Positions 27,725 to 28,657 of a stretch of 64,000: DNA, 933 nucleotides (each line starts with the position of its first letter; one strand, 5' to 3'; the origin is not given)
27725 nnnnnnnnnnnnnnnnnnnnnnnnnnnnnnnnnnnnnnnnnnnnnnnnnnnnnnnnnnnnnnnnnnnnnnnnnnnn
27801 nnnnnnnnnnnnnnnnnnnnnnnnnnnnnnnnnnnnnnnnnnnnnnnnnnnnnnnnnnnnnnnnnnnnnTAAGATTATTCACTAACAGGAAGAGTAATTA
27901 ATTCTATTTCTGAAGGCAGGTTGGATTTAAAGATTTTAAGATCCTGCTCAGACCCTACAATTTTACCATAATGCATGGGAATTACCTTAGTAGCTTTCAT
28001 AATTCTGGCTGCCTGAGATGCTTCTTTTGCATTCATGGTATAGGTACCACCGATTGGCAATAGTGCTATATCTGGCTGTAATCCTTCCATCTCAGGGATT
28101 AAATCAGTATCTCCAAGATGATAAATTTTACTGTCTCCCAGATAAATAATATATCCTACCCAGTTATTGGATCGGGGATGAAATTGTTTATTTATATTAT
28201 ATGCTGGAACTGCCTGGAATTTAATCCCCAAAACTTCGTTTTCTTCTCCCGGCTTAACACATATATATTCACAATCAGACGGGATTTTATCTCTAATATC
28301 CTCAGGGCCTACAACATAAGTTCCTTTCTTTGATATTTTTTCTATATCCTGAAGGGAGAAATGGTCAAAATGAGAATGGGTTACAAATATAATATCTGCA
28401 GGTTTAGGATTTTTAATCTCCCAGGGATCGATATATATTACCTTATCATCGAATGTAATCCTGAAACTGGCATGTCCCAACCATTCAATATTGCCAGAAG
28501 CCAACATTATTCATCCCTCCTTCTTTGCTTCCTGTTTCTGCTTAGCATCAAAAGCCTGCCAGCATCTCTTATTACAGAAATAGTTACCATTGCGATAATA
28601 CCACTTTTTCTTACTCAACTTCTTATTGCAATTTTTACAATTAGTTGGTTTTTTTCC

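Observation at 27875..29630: Three-gene insertion inside the conserved def-fmt-sun operon, including an unannotated 54-aa TRASH/YHS-like zinc-ribbon protein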

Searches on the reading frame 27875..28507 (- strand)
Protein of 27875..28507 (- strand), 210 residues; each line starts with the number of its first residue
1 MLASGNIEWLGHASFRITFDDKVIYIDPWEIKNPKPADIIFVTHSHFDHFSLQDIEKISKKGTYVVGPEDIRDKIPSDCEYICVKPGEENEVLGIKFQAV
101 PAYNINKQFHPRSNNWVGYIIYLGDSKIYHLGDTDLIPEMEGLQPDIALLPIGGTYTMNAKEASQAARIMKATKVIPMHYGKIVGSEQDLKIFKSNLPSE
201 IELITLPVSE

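Call 3: search_protein_families(library=pfam, proteins=[window:27875-28507:-], max_evalue=1)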
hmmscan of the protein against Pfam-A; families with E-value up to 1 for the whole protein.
window:27875-28507:- (210 aa): 4 families
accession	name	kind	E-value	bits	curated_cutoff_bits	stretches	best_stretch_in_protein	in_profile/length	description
PF13483.12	Lactamase_B_3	-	3.5e-31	108.8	24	1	7-179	2-160/160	Beta-lactamase superfamily domain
PF12706.13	Lactamase_B_2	-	2.6e-21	76.6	27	1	29-180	22-200/200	Beta-lactamase superfamily domain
PF00753.33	Lactamase_B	-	4.1e-05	24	22.7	1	32-145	39-161/196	Metallo-beta-lactamase superfamily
PF21398.2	PG_binding_5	-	0.035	14.5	24.1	0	63-92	11-40/67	Putative peptidoglycan-binding domain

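Call 4: search_protein_families(library=ncbifam, proteins=[window:27875-28507:-], max_evalue=1)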
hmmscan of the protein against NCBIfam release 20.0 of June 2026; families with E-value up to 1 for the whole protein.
window:27875-28507:- (210 aa): 8 families
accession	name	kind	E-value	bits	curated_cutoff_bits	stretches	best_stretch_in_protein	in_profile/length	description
NF001911.0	PRK00685.1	equivalog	8.6e-36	123.5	144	1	6-207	2-221/228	metal-dependent hydrolase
NF008688.0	PRK11709.1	equivalog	1.1e-05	24.6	306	1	22-180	98-283/355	L-ascorbate 6-phosphate lactonase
NF007597.0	PRK10241.1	equivalog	0.018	14.4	421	1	38-100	47-105/251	hydroxyacylglutathione hydrolase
NF002558.0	PRK02126.1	subfamily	0.018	14.1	315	1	38-52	49-63/345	ribonuclease Z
NF000801.0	PRK00055.1-3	equivalog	0.04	13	252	1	36-51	53-68/307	ribonuclease Z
TIGR02651.1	RNase_Z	equivalog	0.042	12.9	292.95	1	37-50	52-65/302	ribonuclease Z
TIGR04122.1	Xnuc_lig_assoc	equivalog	0.18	10.6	325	1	24-101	16-84/326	ligase-associated DNA damage response exonuclease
NF003084.0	PRK04012.1-3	subfamily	0.19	11.6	91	1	20-42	63-85/104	translation initiation factor IF-1A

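Call 74: search_protein_families(library=padloc, proteins=[window:27875-28507:-], max_evalue=0.01)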
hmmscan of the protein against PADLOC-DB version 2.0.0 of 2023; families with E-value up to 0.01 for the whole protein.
window:27875-28507:- (210 aa): 0 families

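Call 76: search_solved_structures(query=window:27875-28507:-, max_evalue=0.001)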
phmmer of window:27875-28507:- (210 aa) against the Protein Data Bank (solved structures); distinct sequences matched with E-value up to 0.001: 7.
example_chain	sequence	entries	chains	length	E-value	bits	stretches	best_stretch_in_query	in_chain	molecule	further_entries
3kl7_A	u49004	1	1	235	5.9e-26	94.6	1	7-183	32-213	Putative metal-dependent hydrolase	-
3x2z_A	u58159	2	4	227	6.6e-18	68.3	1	115-199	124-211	UPF0173 metal-dependent hydrolase TM_1162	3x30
3x2y_A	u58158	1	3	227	2.7e-17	66.3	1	115-199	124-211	UPF0173 metal-dependent hydrolase TM_1162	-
3x2x_A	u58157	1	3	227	1.5e-16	63.8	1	115-199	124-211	UPF0173 metal-dependent hydrolase TM_1162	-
1vjn_A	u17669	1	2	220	2.4e-16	63.2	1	86-181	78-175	Zn-dependent hydrolase of metallo-beta-lactamase superfamily TM0207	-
6hrg_A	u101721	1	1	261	1.9e-15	60.2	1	7-198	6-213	UPF0173 metal-dependent hydrolase Igni_1254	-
7e3v_A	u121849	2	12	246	1.5e-12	50.8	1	10-196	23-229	UPF0173 metal-dependent hydrolase C7P97_11315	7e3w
